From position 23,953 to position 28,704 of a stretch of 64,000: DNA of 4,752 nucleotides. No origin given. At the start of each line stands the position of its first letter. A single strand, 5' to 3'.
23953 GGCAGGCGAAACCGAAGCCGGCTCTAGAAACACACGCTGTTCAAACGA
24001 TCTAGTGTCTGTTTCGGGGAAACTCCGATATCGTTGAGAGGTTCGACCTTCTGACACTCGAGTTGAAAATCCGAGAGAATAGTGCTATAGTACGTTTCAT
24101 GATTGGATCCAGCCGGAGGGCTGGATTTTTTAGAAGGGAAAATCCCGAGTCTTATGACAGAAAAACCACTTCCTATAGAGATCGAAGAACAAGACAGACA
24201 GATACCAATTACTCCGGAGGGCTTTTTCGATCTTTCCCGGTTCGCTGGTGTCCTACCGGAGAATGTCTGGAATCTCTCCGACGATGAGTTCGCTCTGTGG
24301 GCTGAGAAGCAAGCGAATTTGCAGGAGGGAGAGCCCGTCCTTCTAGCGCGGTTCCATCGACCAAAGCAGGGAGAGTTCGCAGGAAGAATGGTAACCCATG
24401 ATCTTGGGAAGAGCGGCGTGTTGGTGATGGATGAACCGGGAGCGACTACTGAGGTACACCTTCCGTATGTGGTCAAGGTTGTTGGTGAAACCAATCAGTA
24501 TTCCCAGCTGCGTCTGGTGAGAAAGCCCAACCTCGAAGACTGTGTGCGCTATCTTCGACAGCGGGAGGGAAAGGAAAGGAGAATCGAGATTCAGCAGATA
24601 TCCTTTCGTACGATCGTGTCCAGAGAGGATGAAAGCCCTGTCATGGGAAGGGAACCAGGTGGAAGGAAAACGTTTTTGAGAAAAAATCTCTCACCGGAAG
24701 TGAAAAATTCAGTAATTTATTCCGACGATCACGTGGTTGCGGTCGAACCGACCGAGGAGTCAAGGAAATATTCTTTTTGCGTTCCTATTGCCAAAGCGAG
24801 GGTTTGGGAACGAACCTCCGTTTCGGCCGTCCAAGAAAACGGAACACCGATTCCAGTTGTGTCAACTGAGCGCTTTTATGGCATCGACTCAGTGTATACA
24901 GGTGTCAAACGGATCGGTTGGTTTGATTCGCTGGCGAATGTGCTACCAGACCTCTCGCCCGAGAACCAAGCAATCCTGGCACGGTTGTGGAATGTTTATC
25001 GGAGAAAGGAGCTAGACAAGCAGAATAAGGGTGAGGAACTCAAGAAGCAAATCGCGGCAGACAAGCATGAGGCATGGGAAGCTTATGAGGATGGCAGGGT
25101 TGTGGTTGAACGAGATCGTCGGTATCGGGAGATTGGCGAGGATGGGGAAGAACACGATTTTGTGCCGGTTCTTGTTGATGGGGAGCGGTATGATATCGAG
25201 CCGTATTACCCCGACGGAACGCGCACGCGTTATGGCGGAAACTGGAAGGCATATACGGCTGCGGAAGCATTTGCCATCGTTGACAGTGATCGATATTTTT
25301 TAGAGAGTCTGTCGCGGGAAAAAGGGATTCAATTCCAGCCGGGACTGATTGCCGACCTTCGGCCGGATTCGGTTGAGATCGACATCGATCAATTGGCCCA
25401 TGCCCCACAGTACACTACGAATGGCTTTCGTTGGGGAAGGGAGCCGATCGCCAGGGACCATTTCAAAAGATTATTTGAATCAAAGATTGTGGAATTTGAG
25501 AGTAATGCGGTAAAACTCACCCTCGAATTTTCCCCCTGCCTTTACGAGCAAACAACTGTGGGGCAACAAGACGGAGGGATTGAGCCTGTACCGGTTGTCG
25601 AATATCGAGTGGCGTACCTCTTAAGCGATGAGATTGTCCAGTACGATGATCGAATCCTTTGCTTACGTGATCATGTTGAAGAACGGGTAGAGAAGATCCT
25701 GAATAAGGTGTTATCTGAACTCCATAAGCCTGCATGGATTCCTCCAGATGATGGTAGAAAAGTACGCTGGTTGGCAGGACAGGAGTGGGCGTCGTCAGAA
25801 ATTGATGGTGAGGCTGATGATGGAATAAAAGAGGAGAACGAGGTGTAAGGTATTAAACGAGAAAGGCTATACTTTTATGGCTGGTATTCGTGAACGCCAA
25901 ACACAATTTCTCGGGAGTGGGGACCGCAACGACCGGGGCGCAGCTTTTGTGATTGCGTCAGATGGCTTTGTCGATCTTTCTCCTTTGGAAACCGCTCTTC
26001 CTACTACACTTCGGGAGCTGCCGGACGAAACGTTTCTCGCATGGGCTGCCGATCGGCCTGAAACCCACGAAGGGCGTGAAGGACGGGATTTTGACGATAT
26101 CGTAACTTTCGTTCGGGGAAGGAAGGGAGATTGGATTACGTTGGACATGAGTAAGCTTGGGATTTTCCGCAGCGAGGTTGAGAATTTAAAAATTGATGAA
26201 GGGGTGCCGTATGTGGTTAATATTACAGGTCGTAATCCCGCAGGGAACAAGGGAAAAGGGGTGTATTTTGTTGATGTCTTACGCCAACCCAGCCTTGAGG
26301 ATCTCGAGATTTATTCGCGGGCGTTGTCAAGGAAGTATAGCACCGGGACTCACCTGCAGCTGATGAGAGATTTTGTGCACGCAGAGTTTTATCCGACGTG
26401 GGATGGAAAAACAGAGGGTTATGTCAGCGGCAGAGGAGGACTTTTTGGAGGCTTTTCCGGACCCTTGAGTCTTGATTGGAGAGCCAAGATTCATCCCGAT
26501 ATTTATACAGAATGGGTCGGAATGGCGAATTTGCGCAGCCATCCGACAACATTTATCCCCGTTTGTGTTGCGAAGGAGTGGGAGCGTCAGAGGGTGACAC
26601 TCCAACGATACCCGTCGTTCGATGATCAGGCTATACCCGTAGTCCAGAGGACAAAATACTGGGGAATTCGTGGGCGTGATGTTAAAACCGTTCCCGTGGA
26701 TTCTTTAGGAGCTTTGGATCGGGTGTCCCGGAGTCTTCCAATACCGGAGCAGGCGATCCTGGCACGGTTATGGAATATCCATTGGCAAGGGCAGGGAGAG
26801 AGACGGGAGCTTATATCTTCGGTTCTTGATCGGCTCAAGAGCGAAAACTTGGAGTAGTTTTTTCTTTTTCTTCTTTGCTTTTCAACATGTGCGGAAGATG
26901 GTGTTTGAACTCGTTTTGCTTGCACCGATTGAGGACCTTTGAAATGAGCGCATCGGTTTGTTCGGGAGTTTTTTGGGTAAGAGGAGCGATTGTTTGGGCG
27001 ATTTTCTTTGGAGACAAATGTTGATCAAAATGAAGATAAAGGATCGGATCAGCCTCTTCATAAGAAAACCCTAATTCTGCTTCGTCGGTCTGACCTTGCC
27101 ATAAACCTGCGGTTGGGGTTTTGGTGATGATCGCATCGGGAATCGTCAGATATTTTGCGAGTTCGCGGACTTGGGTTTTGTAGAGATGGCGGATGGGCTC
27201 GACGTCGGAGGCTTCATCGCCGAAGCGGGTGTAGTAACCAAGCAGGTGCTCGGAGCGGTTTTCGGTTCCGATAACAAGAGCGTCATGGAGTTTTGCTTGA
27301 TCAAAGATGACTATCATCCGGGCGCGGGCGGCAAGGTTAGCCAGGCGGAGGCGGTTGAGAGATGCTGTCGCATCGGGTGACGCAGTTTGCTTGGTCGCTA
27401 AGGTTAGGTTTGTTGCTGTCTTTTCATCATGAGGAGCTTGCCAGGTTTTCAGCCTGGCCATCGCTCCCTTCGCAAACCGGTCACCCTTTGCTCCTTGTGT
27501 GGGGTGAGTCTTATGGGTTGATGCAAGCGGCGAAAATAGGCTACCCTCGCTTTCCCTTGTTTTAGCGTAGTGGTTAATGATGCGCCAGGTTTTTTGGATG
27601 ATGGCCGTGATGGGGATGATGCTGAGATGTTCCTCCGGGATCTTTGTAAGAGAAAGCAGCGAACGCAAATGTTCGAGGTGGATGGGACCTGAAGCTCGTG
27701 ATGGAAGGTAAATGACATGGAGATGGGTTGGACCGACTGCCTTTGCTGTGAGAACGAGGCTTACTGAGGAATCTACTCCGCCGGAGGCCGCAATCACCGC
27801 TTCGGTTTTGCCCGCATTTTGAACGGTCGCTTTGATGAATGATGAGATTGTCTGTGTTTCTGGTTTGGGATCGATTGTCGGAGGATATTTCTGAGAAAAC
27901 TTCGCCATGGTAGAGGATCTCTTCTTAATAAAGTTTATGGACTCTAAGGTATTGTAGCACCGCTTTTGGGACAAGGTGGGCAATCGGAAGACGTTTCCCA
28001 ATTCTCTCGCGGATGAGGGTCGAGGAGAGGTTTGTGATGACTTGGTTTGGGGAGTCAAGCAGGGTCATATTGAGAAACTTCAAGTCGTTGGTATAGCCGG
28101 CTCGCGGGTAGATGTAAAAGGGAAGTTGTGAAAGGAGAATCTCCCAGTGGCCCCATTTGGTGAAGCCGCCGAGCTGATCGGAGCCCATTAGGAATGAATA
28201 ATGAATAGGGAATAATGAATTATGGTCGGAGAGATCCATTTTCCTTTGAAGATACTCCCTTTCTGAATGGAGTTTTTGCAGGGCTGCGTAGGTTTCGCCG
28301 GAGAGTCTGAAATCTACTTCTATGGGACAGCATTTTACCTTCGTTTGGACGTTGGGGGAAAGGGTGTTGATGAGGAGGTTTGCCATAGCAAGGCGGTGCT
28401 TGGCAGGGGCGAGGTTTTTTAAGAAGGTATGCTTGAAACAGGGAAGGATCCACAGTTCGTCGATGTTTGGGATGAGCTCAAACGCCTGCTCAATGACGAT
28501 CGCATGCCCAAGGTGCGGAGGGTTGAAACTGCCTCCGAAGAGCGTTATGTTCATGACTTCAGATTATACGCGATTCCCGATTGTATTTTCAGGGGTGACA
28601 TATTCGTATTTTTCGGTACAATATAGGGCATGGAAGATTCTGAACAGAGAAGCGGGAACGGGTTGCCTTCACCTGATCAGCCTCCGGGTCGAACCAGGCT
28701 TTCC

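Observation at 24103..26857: Tandem paralogous genes of an uncharacterised family sharing the '(E/P)(N/E).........' signature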

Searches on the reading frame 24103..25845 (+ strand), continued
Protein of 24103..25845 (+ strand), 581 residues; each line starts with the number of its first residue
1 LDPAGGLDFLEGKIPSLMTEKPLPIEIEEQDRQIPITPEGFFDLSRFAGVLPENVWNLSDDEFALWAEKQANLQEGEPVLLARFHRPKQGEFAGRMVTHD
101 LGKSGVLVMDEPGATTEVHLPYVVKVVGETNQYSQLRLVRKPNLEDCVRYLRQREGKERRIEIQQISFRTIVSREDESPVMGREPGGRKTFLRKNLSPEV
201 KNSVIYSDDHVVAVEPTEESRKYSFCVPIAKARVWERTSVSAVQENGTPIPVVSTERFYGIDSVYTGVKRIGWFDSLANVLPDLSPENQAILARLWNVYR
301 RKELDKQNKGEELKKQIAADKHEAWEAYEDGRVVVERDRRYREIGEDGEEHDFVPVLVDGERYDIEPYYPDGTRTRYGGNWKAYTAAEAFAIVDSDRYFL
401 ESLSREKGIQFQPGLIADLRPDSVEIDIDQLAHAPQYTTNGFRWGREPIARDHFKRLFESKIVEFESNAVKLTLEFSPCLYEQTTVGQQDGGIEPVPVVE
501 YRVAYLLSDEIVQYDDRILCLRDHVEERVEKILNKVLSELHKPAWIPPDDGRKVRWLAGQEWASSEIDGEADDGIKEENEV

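Call 97: list_cluster_members(proteins=[P0014, P0015, P0016, P0017, P0018, P0019, P0004])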
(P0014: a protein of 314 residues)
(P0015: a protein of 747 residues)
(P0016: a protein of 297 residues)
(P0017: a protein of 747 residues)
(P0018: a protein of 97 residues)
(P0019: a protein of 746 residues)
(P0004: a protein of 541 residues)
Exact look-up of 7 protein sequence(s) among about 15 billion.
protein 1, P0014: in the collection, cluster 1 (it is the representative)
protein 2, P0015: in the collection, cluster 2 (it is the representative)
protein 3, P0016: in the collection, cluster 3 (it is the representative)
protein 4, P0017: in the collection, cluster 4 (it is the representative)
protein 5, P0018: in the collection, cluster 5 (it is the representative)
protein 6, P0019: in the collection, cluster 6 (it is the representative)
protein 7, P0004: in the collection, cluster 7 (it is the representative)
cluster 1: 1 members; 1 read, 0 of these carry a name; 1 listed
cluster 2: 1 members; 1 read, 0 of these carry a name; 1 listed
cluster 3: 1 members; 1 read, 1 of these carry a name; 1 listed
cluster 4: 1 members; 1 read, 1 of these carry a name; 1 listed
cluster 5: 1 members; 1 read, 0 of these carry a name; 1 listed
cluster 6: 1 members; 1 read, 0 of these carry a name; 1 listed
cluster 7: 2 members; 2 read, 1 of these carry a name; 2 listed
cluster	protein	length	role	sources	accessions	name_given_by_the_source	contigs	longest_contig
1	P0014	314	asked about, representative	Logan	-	-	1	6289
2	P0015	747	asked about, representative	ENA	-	-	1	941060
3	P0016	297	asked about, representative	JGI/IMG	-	hypothetical protein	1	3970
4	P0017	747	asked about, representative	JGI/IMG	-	hypothetical protein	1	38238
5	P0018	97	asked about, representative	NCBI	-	-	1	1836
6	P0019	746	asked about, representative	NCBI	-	-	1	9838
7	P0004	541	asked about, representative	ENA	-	-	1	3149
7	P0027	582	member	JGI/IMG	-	uncharacterized protein YeaO (DUF488 family)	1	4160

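Call 98: find_encoding_contigs(protein=P0014, flank=10000)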
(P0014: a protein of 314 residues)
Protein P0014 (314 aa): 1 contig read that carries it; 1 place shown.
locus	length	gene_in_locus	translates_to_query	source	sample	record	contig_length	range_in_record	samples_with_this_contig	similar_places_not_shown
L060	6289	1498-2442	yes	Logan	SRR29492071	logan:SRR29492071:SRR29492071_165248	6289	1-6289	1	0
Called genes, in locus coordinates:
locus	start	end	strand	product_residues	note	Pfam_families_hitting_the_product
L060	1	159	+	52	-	?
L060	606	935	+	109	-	PF00830:Ribosomal_L28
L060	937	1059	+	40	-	-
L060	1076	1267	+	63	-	-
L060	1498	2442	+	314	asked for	-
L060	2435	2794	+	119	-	-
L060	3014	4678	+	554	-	-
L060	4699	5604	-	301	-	PF02540:NAD_synthase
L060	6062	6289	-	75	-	?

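Call 102: list_cluster_members(proteins=[L025:3594-4886:+, L025:9157-9903:+, L025:21240-21407:+, L015:1104-2399:+, L015:9304-11532:+, L016:4703-5623:-, L024:1293-2168:-, L023:3750-4844:-, L060:4699-5604:-, P0019])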
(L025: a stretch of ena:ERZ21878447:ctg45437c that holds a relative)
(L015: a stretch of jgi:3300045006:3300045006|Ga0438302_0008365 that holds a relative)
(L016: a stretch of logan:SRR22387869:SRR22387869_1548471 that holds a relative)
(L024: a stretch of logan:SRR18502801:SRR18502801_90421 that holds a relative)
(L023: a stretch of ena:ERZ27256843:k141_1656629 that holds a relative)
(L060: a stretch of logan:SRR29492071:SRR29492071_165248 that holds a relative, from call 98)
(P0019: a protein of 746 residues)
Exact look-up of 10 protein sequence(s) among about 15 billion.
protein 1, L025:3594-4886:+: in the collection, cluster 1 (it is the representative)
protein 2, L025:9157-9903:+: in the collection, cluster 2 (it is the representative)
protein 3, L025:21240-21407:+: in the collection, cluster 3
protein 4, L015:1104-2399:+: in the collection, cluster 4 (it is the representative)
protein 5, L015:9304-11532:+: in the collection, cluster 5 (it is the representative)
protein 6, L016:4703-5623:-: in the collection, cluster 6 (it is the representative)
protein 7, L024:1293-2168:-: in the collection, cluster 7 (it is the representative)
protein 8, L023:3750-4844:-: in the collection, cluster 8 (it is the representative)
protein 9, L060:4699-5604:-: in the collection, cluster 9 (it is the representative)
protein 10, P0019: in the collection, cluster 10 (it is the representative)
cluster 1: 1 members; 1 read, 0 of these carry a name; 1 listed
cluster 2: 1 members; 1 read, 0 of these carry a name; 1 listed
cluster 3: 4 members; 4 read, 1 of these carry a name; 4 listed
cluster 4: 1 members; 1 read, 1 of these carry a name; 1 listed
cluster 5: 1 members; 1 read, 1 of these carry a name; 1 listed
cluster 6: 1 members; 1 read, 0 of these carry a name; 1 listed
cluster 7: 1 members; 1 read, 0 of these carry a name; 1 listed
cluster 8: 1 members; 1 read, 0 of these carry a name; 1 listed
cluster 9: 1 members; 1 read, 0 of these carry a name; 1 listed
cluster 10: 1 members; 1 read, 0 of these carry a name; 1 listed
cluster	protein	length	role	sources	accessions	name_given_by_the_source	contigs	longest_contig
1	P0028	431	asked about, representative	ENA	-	-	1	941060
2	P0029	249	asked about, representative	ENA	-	-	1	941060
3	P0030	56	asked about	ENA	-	-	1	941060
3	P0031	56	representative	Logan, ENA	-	-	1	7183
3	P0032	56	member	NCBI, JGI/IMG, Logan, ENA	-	large subunit ribosomal protein L33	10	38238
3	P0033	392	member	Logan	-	-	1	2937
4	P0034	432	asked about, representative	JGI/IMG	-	NRAMP (natural resistance-associated macrophage protein)-like metal ion transporter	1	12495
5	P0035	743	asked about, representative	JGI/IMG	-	Cu+-exporting ATPase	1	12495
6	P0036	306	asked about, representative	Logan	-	-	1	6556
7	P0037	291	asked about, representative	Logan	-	-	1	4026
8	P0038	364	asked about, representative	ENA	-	-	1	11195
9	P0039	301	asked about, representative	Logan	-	-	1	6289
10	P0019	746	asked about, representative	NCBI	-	-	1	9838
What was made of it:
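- Tried and rejected: Taxonomic naming of the 746-766 aa lineage through neighbouring proteins failed, because none carries an organism name (calls 97, 102).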

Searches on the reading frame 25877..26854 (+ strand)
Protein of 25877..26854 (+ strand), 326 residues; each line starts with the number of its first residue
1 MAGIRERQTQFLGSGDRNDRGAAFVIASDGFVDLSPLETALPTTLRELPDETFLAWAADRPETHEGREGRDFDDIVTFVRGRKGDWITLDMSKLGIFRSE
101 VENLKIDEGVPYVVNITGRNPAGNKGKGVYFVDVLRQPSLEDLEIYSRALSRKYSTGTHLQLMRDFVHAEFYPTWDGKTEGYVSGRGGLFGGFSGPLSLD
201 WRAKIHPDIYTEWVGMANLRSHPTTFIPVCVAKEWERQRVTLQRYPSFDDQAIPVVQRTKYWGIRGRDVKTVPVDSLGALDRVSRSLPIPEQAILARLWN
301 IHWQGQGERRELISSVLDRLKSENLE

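Call 4: search_protein_families(library=pfam, proteins=[window:25877-26854:+], max_evalue=10)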
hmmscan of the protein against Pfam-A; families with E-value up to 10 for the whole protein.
window:25877-26854:+ (326 aa): 1 family
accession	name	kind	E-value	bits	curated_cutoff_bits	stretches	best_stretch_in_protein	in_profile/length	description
PF24031.1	FN3_IL27B_N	-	0.28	12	42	1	99-125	59-85/91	IL27B N-terminal FN3 domain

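Call 5: search_protein_families(library=ncbifam, proteins=[window:25877-26854:+], max_evalue=10)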
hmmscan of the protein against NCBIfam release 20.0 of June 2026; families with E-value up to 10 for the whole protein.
window:25877-26854:+ (326 aa): 0 families

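Call 7: find_homologous_proteins(query=window:25877-26854:+)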
Query window:25877-26854:+ (326 aa): 1 proteins with E <= 0.001 among 2475 candidates.
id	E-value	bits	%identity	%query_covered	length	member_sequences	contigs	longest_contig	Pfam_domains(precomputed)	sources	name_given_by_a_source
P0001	2.9e-221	752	100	100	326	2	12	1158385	-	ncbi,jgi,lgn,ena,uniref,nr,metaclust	ncbi:MAG: hypothetical protein A3F04_01680 [Candidatus Chisholmbacteria bacterium RIFCSPHIGHO2_12_FU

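Call 14: search_protein_families(library=phrogs, proteins=[window:25877-26854:+], max_evalue=1)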
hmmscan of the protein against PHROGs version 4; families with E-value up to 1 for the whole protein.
window:25877-26854:+ (326 aa): 0 families

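Call 15: search_protein_families(library=padloc, proteins=[window:25877-26854:+], max_evalue=1)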
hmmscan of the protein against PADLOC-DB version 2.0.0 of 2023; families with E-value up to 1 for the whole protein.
window:25877-26854:+ (326 aa): 0 families

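Call 20: find_encoding_contigs(protein=P0001, flank=10000, max_places=10)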
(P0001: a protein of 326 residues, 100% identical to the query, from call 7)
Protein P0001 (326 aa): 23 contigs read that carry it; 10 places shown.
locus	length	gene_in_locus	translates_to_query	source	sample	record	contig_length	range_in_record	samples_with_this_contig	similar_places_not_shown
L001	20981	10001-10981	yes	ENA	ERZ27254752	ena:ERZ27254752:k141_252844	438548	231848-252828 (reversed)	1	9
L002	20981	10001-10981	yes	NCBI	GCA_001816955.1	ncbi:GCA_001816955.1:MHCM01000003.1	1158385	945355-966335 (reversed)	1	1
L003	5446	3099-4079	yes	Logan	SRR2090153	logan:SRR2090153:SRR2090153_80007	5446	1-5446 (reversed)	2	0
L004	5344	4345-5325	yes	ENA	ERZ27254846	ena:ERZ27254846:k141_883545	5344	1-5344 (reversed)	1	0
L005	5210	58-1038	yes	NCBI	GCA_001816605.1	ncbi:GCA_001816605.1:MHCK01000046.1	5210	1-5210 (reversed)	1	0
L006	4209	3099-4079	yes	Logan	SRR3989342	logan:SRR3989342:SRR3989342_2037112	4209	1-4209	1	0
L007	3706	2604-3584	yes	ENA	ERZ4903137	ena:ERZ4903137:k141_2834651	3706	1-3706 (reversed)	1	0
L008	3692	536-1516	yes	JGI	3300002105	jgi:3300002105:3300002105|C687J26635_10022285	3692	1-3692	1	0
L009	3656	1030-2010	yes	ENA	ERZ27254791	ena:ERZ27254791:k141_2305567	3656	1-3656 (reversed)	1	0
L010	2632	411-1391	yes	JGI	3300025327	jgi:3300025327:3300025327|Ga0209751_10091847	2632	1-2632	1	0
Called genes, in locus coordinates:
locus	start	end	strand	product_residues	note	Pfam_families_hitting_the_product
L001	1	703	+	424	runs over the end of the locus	PF01145:Band_7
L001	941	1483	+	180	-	-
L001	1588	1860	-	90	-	-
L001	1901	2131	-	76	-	-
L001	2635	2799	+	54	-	-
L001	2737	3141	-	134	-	-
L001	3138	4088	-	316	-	-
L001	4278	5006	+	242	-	-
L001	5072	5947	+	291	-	-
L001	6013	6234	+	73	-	-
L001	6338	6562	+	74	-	-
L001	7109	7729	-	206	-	PF02163:Peptidase_M50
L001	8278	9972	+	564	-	-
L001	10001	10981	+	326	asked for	-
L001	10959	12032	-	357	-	PF02540:NAD_synthase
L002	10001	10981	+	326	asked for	-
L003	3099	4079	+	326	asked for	-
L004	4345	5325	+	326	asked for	-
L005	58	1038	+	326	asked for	-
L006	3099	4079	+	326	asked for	-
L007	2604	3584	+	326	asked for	-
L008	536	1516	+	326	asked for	-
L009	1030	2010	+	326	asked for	-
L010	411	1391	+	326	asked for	-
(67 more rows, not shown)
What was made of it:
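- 25877..26857 (+): Gene B, short form (subtype S-I), 326 aa: the N-module plus a short conserved C-terminal helix (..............). P0001, identical in 23 contigs (calls 7, 20).
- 26835..27908 (-): nadE (NAD synthase), convergent, overlapping the 3' end of B by 23 nt; the conserved downstream boundary of the locus. Called as 357 aa (call 20).
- B is intact and identical in 23 contigs from many samples (call 20).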

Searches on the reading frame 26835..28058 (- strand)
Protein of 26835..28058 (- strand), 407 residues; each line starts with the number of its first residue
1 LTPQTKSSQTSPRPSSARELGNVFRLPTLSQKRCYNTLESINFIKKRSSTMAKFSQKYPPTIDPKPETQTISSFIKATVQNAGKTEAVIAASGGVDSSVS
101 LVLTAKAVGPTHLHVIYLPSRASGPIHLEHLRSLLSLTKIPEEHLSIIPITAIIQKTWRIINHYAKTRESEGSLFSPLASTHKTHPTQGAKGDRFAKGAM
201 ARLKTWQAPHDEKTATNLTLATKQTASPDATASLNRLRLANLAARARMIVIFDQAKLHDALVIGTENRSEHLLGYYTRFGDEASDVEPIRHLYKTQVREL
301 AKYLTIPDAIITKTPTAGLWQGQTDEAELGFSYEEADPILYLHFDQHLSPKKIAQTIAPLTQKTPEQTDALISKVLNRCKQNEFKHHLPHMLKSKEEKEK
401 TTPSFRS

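Call 16: search_protein_families(library=pfam, proteins=[window:26835-28058:-], max_evalue=0.001)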
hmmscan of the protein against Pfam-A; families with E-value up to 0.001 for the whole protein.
window:26835-28058:- (407 aa): 1 family
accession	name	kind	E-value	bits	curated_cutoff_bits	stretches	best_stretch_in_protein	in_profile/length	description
PF02540.23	NAD_synthase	-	9.4e-57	192.4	21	2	220-389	86-242/242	NAD synthase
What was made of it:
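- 26835..27908 (-): Pfam PF02540, E 9.4e-57 (call 16).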

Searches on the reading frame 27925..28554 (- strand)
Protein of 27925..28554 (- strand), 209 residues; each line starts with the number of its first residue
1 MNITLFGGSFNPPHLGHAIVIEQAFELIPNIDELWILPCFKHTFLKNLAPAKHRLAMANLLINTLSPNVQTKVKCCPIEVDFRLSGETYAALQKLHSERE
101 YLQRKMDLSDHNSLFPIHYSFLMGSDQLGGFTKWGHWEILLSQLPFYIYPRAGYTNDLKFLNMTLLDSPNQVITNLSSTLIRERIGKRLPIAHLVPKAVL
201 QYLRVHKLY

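Call 16: search_protein_families(library=pfam, proteins=[window:27925-28554:-], max_evalue=0.001)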
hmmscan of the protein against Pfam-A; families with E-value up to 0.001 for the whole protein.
window:27925-28554:- (209 aa): 1 family
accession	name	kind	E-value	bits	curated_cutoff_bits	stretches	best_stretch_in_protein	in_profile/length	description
PF01467.32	CTP_transf_like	-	3.2e-17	63.4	21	1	5-184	1-133/133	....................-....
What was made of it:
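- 27925..28554 (-): nadD-like cytidylyltransferase, context only. Pfam PF01467, E 3.2e-17 (call 16)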
